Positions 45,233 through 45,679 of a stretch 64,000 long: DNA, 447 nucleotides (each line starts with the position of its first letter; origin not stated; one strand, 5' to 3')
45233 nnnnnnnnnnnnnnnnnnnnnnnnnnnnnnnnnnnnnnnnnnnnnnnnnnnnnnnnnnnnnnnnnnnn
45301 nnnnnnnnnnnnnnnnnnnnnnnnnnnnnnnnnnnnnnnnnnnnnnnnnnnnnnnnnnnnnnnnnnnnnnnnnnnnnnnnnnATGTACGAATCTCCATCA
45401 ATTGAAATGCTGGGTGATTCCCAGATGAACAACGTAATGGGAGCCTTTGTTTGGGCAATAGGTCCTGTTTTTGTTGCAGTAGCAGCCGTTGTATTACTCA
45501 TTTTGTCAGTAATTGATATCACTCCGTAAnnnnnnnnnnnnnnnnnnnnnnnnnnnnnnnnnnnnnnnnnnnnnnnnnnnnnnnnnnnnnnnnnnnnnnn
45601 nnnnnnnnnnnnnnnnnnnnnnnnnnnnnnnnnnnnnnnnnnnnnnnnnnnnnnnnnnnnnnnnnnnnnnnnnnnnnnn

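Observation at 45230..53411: Candidate novel RiPP/bacteriocin gene cluster: GG-leader precursor, radical SAM maturase, RRE protein, ABC exporter, C39 peptidase and CPBP immunity protein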

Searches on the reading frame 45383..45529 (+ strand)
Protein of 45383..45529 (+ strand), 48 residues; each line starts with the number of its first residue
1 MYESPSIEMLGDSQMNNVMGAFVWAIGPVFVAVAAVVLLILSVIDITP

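Call 3: search_protein_families(library=pfam, proteins=[window:45383-45529:+], max_evalue=0.1)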
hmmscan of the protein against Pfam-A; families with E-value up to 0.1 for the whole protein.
window:45383-45529:+ (48 aa): 0 families

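Call 4: search_protein_families(library=ncbifam, proteins=[window:45383-45529:+], max_evalue=0.1)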
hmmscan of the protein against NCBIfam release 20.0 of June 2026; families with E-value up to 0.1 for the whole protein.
window:45383-45529:+ (48 aa): 0 families

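Call 51: search_protein_representatives(protein=window:45383-45529:+)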
Query: 48 residues. Proteins with E-value up to 0.001 (for the whole library): 6; up to 1e-10: 1; up to 1e-30: 0. The best 6 are listed.
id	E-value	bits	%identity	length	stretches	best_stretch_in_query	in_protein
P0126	1.1e-14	68.7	68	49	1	2-48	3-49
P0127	3.3e-09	51.9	61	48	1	1-41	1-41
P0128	3.7e-04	36.3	48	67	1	2-46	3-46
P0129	3.7e-04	36.3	53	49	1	2-48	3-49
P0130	4.0e-04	36.2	53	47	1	2-48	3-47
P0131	5.5e-04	35.8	43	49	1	1-44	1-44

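Call 81: search_protein_families(library=ncbifam, alignment_id=A7, max_evalue=1)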
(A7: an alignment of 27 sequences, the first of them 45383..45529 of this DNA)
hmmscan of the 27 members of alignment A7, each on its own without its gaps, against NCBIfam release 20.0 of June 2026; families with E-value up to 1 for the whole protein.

A. member 1, window:45383-45529:+ (48 aa): 0 families

B. families by the number of members that match (of 27 scanned): 11 families
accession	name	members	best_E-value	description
TIGR04032.1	toxin_SdpC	2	0.027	sporulation delaying protein family toxin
NF038035.1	lactGalph_entA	1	0.0038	lactococcin G-alpha/enterocin 1071A family bacteriocin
TIGR02234.1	trp_oprn_chp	1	0.0052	TIGR02234 family membrane protein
TIGR03949.1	bact_IIb_cerein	1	0.038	class IIb bacteriocin, lactobin A/cerein 7B family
TIGR03750.1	conj_TIGR03750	1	0.068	TIGR03750 family conjugal transfer protein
NF045747.1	MPN313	1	0.093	MPN313 family protein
NF005889.0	PRK07850.1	1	0.1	steroid 3-ketoacyl-CoA thiolase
NF040942.2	hypo_ExtJ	1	0.19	selenite/tellurite reduction operon protein ExtJ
NF011331.0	PRK14747.1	1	0.32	cytochrome b6-f complex subunit PetN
TIGR03893.1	lant_SP_1948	1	0.34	lichenicidin A2 family type 2 lantibiotic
NF000536.0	YmiA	1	0.56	YmiA family putative membrane protein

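Call 82: search_protein_families(library=pfam, alignment_id=A7, max_evalue=1)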
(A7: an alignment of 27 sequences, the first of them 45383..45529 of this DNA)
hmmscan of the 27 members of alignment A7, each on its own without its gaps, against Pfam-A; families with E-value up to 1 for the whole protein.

A. member 1, window:45383-45529:+ (48 aa): 0 families

B. families by the number of members that match (of 27 scanned): 12 families
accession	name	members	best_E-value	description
PF06596.16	PsbX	2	0.15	Photosystem II reaction centre X protein (PsbX)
PF04654.17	DUF599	1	0.0031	Protein of unknown function, DUF599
PF20088.4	DUF6480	1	0.021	Family of unknown function (DUF6480)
PF11151.13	DUF2929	1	0.031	Protein of unknown function (DUF2929)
PF07850.20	Renin_r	1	0.079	Renin receptor-like transmembrane spanning segment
PF17638.7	UL42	1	0.1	HCMV UL42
PF25637.1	DUF7942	1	0.11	Family of unknown function (DUF7942)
PF02238.20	COX7a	1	0.12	Cytochrome c oxidase subunit VII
PF11981.13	DUF3482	1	0.29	Domain of unknown function (DUF3482)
PF14362.11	DUF4407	1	0.42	Domain of unknown function (DUF4407)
PF06968.18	BATS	1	0.56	Biotin and Thiamin Synthesis associated domain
PF02382.20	RTX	1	0.82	N-terminal domain in RTX protein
